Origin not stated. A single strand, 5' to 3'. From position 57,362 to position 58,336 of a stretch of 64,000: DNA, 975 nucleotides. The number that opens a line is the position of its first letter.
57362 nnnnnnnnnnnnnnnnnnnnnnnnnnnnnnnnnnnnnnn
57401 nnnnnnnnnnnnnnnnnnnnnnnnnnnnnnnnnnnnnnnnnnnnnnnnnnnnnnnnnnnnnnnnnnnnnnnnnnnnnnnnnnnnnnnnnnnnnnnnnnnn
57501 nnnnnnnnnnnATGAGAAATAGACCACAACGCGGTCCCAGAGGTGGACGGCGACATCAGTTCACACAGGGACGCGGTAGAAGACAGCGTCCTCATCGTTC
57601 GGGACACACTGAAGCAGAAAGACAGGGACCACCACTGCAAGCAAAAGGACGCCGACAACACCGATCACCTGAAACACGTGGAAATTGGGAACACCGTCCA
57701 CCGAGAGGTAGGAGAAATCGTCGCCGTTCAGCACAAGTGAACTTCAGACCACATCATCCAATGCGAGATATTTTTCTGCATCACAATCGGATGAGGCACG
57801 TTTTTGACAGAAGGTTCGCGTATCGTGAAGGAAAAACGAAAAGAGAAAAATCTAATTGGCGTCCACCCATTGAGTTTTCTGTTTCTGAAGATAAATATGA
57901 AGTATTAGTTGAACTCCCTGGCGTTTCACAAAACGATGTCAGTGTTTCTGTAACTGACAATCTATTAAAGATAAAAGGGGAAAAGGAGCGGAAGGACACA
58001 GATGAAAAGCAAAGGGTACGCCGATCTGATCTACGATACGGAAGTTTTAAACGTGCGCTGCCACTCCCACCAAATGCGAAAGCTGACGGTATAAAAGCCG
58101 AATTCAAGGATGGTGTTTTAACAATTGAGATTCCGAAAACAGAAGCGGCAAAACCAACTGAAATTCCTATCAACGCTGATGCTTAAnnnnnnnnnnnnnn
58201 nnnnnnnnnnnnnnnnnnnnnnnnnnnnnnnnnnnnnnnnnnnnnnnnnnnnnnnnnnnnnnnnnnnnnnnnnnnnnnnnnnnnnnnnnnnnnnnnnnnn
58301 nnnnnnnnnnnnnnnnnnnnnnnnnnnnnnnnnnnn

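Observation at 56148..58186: Three tandem Hsp20 genes, the third carrying a ~90 aa Arg/Gly-rich basic extension; sigma-54-like promoter and palindromic operator upstream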

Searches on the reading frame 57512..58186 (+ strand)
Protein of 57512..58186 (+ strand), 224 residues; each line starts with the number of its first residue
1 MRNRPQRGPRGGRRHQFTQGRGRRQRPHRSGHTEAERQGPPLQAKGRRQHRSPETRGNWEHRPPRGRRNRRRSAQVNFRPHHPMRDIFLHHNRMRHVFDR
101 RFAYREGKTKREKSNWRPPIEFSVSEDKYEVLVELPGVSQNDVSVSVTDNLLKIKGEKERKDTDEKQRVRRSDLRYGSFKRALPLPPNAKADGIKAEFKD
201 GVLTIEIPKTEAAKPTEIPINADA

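Call 3: search_protein_families(library=pfam, proteins=[window:57512-58186:+], max_evalue=0.01)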
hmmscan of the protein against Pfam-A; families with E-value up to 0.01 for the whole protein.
window:57512-58186:+ (224 aa): 3 families
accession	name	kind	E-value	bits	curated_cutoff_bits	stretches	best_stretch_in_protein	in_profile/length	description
PF00011.27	HSP20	-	1.9e-24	86.2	20.8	1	124-220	4-101/102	Hsp20/alpha crystallin family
PF17886.7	ArsA_HSP20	-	1e-07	31.9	22.5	1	126-206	1-62/63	HSP20-like domain found in ArsA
PF18046.7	FKBP26_C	-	0.0023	18.5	27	0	187-210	14-37/72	FKBP26_C-terminal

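Call 6: find_homologous_proteins(query=window:57512-58186:+, max_evalue=0.001)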
Query window:57512-58186:+ (224 aa): 225 proteins with E <= 0.001 among 634 candidates; the best 120 are listed.
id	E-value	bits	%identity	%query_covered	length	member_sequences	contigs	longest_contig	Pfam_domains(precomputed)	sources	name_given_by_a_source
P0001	1.4e-144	498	100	100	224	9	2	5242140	PF27746.1,PF00011.28,PF17886.8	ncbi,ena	-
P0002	8.6e-109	381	79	100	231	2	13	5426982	PF00011.28,PF17886.8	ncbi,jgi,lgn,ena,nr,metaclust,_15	ncbi:Hsp20/alpha crystallin family protein [Candidatus Poribacteria bacterium]|nr:Hsp20/alpha crysta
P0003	2.5e-103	363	77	100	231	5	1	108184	PF00011.28,PF17886.8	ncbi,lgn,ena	-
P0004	4.2e-102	359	75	100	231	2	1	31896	PF00011.28,PF17886.8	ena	-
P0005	3.7e-98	346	72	100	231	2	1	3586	PF27746.1,PF00011.28,PF17886.8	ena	-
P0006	1.7e-96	341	72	100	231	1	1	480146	PF00011.28,PF17886.8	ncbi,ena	-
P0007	9.6e-95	335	73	100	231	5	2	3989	PF27746.1,PF00011.28,PF17886.8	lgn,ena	-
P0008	3.4e-90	320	71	100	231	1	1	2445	PF27746.1,PF00011.28,PF17886.8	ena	-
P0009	6.7e-83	296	67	100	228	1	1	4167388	PF00011.28,PF17886.8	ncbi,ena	-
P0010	3.8e-81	290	64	100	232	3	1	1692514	PF00011.28,PF17886.8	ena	-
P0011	1.2e-71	259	63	100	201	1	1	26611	PF27746.1,PF00011.28,PF17886.8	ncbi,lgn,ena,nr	ncbi:MAG: Hsp20/alpha crystallin family protein [Candidatus Poribacteria bacterium]|nr:Hsp20/alpha c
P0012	3.8e-69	251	57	100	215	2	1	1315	PF00011.28,PF17886.8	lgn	-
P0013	2.9e-65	238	57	88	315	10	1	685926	PF00011.28,PF17886.8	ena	-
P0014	6.7e-65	237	56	90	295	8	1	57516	PF27746.1,PF00011.28,PF17886.8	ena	-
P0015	6.3e-63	231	59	100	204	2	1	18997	PF27746.1,PF00011.28,PF17886.8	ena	-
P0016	2.8e-62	229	54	100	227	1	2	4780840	PF00011.28,PF17886.8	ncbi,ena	-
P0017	5.9e-62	228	59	100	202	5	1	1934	PF27746.1,PF00011.28,PF17886.8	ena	-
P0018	2.5e-61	226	55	88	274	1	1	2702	PF27746.1,PF00011.28,PF17886.8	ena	-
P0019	4.4e-61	225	52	91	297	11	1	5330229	PF27746.1,PF00011.28,PF17886.8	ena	-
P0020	6.7e-60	221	79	58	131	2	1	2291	PF27746.1,PF00011.28,PF17886.8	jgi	jgi:HSP20 family protein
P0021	8.4e-59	217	55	83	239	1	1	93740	PF27746.1,PF00011.28,PF17886.8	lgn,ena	-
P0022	2.7e-58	216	55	100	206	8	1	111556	PF00011.28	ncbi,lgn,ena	-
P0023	3.8e-58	215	54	100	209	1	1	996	PF27746.1,PF00011.28,PF17886.8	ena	-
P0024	1.1e-57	214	54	80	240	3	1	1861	PF00011.28,PF17886.8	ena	-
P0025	1.2e-57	214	52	88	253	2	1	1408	PF27746.1,PF00011.28,PF17886.8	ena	-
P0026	5.3e-57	211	62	90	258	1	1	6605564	PF00011.28,PF17886.8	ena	-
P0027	7.0e-57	211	76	58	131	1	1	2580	PF27746.1,PF00011.28,PF17886.8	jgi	-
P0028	2.8e-55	206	59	83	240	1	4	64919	PF27746.1,PF00011.28,PF17886.8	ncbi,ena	-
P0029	3.2e-54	202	58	79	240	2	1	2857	PF00011.28,PF17886.8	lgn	-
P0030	3.8e-53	199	54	100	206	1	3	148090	PF27746.1,PF00011.28,PF17886.8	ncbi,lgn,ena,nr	ncbi:MAG: Hsp20/alpha crystallin family protein [Candidatus Poribacteria bacterium]|nr:Hsp20/alpha c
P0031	1.9e-52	196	54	100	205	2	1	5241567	PF27746.1,PF00011.28,PF17886.8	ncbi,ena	-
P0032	6.8e-50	188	55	71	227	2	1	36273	PF00011.28,PF17886.8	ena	-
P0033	8.0e-46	175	58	63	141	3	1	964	PF27746.1,PF00011.28,PF17886.8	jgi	jgi:HSP20 family protein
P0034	8.1e-42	162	54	63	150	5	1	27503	PF27746.1,PF00011.28,PF17886.8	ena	-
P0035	2.3e-41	160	56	63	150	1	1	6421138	PF27746.1,PF00011.28,PF17886.8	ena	-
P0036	2.1e-40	157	52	63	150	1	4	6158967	PF00011.28,PF17886.8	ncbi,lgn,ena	-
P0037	2.4e-40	157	54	64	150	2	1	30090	PF27746.1,PF00011.28,PF17886.8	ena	-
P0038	2.7e-40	157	51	63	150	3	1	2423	PF27746.1,PF00011.28,PF17886.8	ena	-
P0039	4.2e-40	156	51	64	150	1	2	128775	PF27746.1,PF00011.28,PF17886.8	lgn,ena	-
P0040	4.6e-40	156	51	63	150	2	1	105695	PF27746.1,PF00011.28,PF17886.8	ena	-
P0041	5.2e-40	156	51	63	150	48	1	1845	PF27746.1,PF00011.28,PF17886.8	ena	-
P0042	5.3e-40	156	52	63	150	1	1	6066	PF27746.1,PF00011.28,PF17886.8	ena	-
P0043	7.5e-40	155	44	99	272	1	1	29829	PF00011.28,PF17886.8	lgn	-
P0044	8.2e-40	155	52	63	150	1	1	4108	PF27746.1,PF00011.28,PF17886.8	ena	-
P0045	1.1e-39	155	53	63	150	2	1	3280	PF27746.1,PF00011.28,PF17886.8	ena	-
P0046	1.3e-39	154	51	63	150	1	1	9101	PF27746.1,PF00011.28,PF17886.8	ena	-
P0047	1.3e-39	154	51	63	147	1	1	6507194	PF27746.1,PF00011.28,PF17886.8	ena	-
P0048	1.6e-39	154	51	63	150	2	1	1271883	PF27746.1,PF00011.28,PF17886.8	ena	-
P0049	2.9e-39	153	53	62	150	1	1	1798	PF27746.1,PF00011.28,PF17886.8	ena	-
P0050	3.4e-39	153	52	63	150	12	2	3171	PF27746.1,PF00011.28,PF17886.8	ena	-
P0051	3.7e-39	153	51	63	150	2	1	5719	PF27746.1,PF00011.28,PF17886.8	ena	-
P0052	4.0e-39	153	51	63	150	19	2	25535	PF27746.1,PF00011.28,PF17886.8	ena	-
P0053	4.1e-39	153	53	62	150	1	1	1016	PF27746.1,PF00011.28,PF17886.8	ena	-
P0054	4.3e-39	153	50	63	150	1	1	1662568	PF27746.1,PF00011.28,PF17886.8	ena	-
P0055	5.4e-39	152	51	71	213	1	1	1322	PF00011.28,PF17886.8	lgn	-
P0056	6.0e-39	152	51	63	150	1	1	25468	PF27746.1,PF00011.28,PF17886.8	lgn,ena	-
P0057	6.7e-39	152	51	63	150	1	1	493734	PF00011.28,PF17886.8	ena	-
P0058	9.0e-39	152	50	63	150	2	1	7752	PF27746.1,PF00011.28,PF17886.8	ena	-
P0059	1.1e-38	151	53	63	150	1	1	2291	PF00011.28,PF17886.8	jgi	jgi:HSP20 family protein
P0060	1.2e-38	151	53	63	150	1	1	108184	PF00011.28,PF17886.8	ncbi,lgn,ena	-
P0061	2.6e-38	150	52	62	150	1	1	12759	PF27746.1,PF00011.28,PF17886.8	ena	-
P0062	3.1e-38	150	50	63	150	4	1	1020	PF27746.1,PF00011.28,PF17886.8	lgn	-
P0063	4.2e-38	150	51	63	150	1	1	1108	PF27746.1,PF00011.28,PF17886.8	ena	-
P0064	5.8e-38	149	50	63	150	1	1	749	PF27746.1,PF00011.28,PF17886.8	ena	-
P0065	7.6e-38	149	50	63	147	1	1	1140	PF27746.1,PF00011.28,PF17886.8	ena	-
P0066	1.0e-37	148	50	63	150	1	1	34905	PF00011.28,PF17886.8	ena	-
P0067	1.1e-37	148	50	63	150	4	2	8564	PF27746.1,PF00011.28,PF17886.8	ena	-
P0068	1.4e-37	148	51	63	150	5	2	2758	PF27746.1,PF00011.28,PF17886.8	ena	-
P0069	2.0e-37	147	49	63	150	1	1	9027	PF27746.1,PF00011.28,PF17886.8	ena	-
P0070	2.4e-37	147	51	63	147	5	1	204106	PF27746.1,PF00011.28,PF17886.8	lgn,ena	-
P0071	2.9e-37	147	51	63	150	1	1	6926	PF27746.1,PF00011.28,PF17886.8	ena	-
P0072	3.4e-37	147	49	63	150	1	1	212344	PF27746.1,PF00011.28,PF17886.8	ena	-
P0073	5.3e-37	146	49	63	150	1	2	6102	PF27746.1,PF00011.28,PF17886.8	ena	-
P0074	5.9e-37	146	52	62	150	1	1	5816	PF27746.1,PF00011.28,PF17886.8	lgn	-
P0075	7.0e-37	146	50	63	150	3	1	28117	PF27746.1,PF00011.28,PF17886.8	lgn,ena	-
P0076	7.0e-37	146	50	63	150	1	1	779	PF27746.1,PF00011.28,PF17886.8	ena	-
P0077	1.2e-36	145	51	63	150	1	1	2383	PF27746.1,PF00011.28,PF17886.8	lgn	-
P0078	1.3e-36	145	49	63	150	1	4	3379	PF27746.1,PF00011.28,PF17886.8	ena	-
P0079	1.4e-36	145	48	64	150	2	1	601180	PF27746.1,PF00011.28,PF17886.8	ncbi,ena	-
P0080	1.5e-36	144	49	63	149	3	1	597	PF00011.28,PF17886.8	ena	-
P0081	1.5e-36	144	52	63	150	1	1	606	PF27746.1,PF00011.28,PF17886.8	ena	-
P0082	1.7e-36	144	50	63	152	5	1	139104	PF27746.1,PF00011.28,PF17886.8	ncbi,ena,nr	ncbi:MAG: Hsp20/alpha crystallin family protein [Candidatus Poribacteria bacterium]|nr:Hsp20/alpha c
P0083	1.8e-36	144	49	63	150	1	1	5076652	PF00011.28,PF17886.8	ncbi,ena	-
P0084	2.4e-36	144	52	63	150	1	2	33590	PF27746.1,PF00011.28,PF17886.8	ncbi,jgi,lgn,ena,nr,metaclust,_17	ncbi:Hsp20/alpha crystallin family protein [Candidatus Poribacteria bacterium]|nr:Hsp20/alpha crysta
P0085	2.5e-36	144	48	64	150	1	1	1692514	PF00011.28,PF17886.8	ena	-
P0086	2.7e-36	144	50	63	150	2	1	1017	PF27746.1,PF00011.28,PF17886.8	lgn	-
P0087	2.8e-36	144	49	63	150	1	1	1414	PF00011.28,PF17886.8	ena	-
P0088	6.1e-36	142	51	63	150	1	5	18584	PF27746.1,PF00011.28,PF17886.8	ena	-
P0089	6.2e-36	142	52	63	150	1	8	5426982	PF27746.1,PF00011.28,PF17886.8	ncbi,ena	-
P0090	6.3e-36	142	52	63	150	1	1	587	PF27746.1,PF00011.28,PF17886.8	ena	-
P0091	6.6e-36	142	48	65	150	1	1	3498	PF00011.28,PF17886.8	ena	-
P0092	7.9e-36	142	49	63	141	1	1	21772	PF27746.1,PF00011.28,PF17886.8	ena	-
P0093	1.3e-35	141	50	63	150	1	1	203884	PF27746.1,PF00011.28,PF17886.8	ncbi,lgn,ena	-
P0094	1.6e-35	141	52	63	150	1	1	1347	PF27746.1,PF00011.28,PF17886.8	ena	-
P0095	1.9e-35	141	50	63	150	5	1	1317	PF00011.28,PF17886.8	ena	-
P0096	2.0e-35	141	50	63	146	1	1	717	PF00011.28,PF17886.8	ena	-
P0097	2.4e-35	141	48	63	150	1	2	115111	PF27746.1,PF00011.28,PF17886.8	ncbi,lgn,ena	-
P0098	5.3e-35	139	47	63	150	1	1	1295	PF00011.28,PF17886.8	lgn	-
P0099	6.1e-35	139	47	66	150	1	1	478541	PF00011.28,PF17886.8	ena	-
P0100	7.6e-35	139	47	67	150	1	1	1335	PF00011.28,PF17886.8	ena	-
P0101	8.2e-35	139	47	63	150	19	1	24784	PF27746.1,PF00011.28,PF17886.8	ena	-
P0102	8.9e-35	139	48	66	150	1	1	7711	PF00011.28,PF17886.8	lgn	-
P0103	1.3e-34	138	46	63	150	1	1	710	PF27746.1,PF00011.28,PF17886.8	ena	-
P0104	1.4e-34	138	50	64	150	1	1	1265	PF27746.1,PF00011.28,PF17886.8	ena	-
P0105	1.7e-34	138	47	63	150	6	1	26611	PF00011.28,PF17886.8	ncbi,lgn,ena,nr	ncbi:MAG: Hsp20/alpha crystallin family protein [Candidatus Poribacteria bacterium]|nr:Hsp20/alpha c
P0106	1.8e-34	138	49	63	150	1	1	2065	PF27746.1,PF00011.28,PF17886.8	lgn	-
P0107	2.1e-34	137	51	63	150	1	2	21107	PF00011.28,PF17886.8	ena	-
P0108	2.6e-34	137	48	63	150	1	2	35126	PF27746.1,PF00011.28,PF17886.8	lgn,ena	-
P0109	3.2e-34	137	46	63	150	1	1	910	PF00011.28,PF17886.8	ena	-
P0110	4.5e-34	136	46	63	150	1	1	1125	PF00011.28,PF17886.8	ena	-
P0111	6.4e-34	136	47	63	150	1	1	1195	PF00011.28,PF17886.8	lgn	-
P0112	1.1e-33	135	46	63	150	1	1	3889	PF00011.28,PF17886.8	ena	-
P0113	1.5e-33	135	47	63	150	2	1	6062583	PF27746.1,PF00011.28,PF17886.8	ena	-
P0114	6.0e-33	133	46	66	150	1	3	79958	PF00011.28,PF17886.8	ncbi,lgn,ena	-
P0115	6.1e-33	133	50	63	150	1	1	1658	PF27746.1,PF00011.28,PF17886.8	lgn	-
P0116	9.4e-33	132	49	62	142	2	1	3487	PF27746.1,PF00011.28,PF17886.8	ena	-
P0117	1.1e-32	132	45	64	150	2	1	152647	PF27746.1,PF00011.28,PF17886.8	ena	-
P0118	4.5e-32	130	48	63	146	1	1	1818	PF27746.1,PF00011.28,PF17886.8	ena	-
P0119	4.8e-32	130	47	63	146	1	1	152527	PF27746.1,PF00011.28,PF17886.8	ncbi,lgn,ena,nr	ncbi:MAG: Hsp20/alpha crystallin family protein [Candidatus Poribacteria bacterium]|nr:Hsp20/alpha c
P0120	6.4e-32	129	47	63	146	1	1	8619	PF27746.1,PF00011.28,PF17886.8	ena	-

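Call 11: find_encoding_contigs(protein=P0002, flank=6000, max_places=3)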
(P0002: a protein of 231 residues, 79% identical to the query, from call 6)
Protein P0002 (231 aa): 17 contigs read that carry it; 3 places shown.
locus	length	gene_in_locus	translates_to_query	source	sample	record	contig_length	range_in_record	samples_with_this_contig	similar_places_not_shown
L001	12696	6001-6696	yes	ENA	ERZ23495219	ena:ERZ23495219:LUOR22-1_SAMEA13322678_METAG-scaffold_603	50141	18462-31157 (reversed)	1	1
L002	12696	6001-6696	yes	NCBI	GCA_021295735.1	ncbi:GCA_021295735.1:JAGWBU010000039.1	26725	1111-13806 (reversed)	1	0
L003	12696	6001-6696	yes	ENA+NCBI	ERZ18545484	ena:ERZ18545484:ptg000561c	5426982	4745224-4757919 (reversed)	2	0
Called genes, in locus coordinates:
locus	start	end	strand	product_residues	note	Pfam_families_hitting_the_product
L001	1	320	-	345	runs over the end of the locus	PF00930:DPPIV_N (faint), PF26549:Tricorn_N, PF26550:Tricorn_2nd, PF07676:PD40 (weak), PF14583:Pectate_lyase22 (faint), PF07676:PD40, PF26549:Tricorn_N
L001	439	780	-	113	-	-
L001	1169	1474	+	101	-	PF00076:RRM_1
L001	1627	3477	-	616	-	PF00004:AAA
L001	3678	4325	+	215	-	PF00485:PRK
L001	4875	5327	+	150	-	PF27746:Small_heat_shock_put (weak), PF00011:HSP20, PF17886:ArsA_HSP20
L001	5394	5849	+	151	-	PF27746:Small_heat_shock_put (weak), PF00011:HSP20, PF17886:ArsA_HSP20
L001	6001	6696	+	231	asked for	PF00011:HSP20, PF17886:ArsA_HSP20 (weak)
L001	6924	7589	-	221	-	PF00230:MIP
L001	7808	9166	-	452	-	PF00884:Sulfatase, PF01663:Phosphodiest (faint), PF02995:DUF229 (faint), PF16347:SGSH_C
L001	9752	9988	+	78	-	-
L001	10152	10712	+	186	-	-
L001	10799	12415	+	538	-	-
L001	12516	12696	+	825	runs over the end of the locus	-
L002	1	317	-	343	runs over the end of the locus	PF00930:DPPIV_N (faint), PF14583:Pectate_lyase22 (faint), PF26549:Tricorn_N, PF26550:Tricorn_2nd, PF07676:PD40, PF26549:Tricorn_N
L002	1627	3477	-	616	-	PF00004:AAA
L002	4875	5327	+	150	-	PF27746:Small_heat_shock_put (weak), PF00011:HSP20, PF17886:ArsA_HSP20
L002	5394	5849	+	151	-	PF27746:Small_heat_shock_put (weak), PF00011:HSP20, PF17886:ArsA_HSP20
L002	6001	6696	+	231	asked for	PF00011:HSP20, PF17886:ArsA_HSP20 (weak)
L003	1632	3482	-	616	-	PF00004:AAA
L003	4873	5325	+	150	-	PF27746:Small_heat_shock_put (weak), PF00011:HSP20, PF17886:ArsA_HSP20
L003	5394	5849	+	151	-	PF27746:Small_heat_shock_put (weak), PF00011:HSP20, PF17886:ArsA_HSP20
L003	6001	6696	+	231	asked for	PF00011:HSP20, PF17886:ArsA_HSP20 (weak)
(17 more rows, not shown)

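Call 12: find_encoding_contigs(protein=P0009, flank=6000, max_places=1)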
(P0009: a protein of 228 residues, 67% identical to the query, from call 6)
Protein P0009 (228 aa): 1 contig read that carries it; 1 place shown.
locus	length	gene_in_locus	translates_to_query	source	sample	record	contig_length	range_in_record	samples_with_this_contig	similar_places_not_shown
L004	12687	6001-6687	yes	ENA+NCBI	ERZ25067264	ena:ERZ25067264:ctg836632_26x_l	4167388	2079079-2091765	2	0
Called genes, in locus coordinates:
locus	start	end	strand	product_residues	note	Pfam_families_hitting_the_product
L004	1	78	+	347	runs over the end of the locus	PF00930:DPPIV_N (faint), PF26549:Tricorn_N, PF26550:Tricorn_2nd, PF07676:PD40 (faint)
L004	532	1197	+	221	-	-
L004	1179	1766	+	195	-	-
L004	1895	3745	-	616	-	PF00004:AAA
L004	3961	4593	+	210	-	PF00485:PRK, PF13238:AAA_18 (weak)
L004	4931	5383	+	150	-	PF00011:HSP20, PF17886:ArsA_HSP20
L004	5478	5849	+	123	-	PF27746:Small_heat_shock_put (faint), PF00011:HSP20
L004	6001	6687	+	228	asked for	PF00011:HSP20, PF17886:ArsA_HSP20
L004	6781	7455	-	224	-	PF00230:MIP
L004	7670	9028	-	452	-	PF00884:Sulfatase, PF01663:Phosphodiest (faint), PF02995:DUF229 (weak), PF16347:SGSH_C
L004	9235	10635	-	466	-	PF04932:Wzy_C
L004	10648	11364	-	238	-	-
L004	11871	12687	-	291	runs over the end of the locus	PF00691:OmpA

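Call 13: find_encoding_contigs(protein=P0016, flank=6000, max_places=1)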
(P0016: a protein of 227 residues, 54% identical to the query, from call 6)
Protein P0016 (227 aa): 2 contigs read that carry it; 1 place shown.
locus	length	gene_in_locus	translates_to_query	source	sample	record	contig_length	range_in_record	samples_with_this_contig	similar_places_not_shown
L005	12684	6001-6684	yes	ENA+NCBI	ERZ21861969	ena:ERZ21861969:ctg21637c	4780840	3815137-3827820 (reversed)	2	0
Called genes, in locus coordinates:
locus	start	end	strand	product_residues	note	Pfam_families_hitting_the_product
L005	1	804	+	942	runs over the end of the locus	PF02739:5_3_exonuc_N, PF01367:5_3_exonuc, PF01612:DNA_pol_A_exo1, PF22619:DNA_polI_exo1, PF00476:DNA_pol_A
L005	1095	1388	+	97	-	PF00076:RRM_1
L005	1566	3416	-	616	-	PF00004:AAA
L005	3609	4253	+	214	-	PF00485:PRK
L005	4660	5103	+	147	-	PF00011:HSP20, PF17886:ArsA_HSP20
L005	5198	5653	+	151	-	PF27746:Small_heat_shock_put (weak), PF00011:HSP20, PF17886:ArsA_HSP20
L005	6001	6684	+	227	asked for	PF00011:HSP20, PF17886:ArsA_HSP20 (faint)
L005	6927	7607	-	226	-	PF00230:MIP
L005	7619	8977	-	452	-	PF00884:Sulfatase, PF01663:Phosphodiest (faint), PF16347:SGSH_C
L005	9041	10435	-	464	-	PF04932:Wzy_C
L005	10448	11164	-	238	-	-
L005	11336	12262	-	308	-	PF00691:OmpA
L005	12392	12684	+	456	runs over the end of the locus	PF05569:Peptidase_M56 (weak), PF01435:Peptidase_M48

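Call 14: find_encoding_contigs(protein=P0013, flank=6000, max_places=1)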
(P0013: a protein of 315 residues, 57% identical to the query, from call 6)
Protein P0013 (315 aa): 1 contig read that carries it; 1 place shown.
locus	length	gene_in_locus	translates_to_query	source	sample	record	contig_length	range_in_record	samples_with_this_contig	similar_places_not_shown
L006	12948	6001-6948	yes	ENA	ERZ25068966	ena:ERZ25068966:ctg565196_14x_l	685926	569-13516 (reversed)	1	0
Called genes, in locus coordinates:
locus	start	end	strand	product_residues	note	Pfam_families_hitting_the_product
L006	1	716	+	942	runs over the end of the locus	PF02739:5_3_exonuc_N, PF01367:5_3_exonuc, PF01612:DNA_pol_A_exo1, PF22619:DNA_polI_exo1 (weak), PF00476:DNA_pol_A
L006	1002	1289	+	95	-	PF00076:RRM_1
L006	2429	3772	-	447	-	PF00004:AAA (weak)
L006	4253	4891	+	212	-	PF00485:PRK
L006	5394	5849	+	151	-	PF00011:HSP20, PF17886:ArsA_HSP20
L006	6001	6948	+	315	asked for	PF00011:HSP20, PF17886:ArsA_HSP20 (weak)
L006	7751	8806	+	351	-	PF13551:HTH_29 (weak), PF13565:HTH_32, PF13358:DDE_3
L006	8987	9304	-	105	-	PF00230:MIP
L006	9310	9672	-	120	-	PF00230:MIP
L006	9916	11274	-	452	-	PF00884:Sulfatase, PF01663:Phosphodiest (faint), PF16347:SGSH_C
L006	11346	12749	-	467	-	PF04932:Wzy_C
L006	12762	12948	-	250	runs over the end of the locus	?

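Call 15: find_encoding_contigs(protein=P0028, flank=6000, max_places=1)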
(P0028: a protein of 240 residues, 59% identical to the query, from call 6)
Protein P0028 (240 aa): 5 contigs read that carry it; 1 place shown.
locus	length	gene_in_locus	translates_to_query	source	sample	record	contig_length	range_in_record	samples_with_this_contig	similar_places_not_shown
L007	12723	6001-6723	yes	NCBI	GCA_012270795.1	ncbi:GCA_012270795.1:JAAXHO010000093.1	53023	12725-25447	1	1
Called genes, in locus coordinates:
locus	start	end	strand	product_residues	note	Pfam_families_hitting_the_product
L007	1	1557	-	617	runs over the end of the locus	PF00004:AAA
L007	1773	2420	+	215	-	PF00485:PRK, PF13238:AAA_18 (weak)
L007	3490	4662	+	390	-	-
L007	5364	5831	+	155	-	PF00011:HSP20, PF17886:ArsA_HSP20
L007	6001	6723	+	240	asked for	PF00011:HSP20, PF17886:ArsA_HSP20 (faint), PF27746:Small_heat_shock_put (weak)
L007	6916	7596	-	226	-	PF00230:MIP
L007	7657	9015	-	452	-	PF00884:Sulfatase, PF01663:Phosphodiest (faint), PF16347:SGSH_C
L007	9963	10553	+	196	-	-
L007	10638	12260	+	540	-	-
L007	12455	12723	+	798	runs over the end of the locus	-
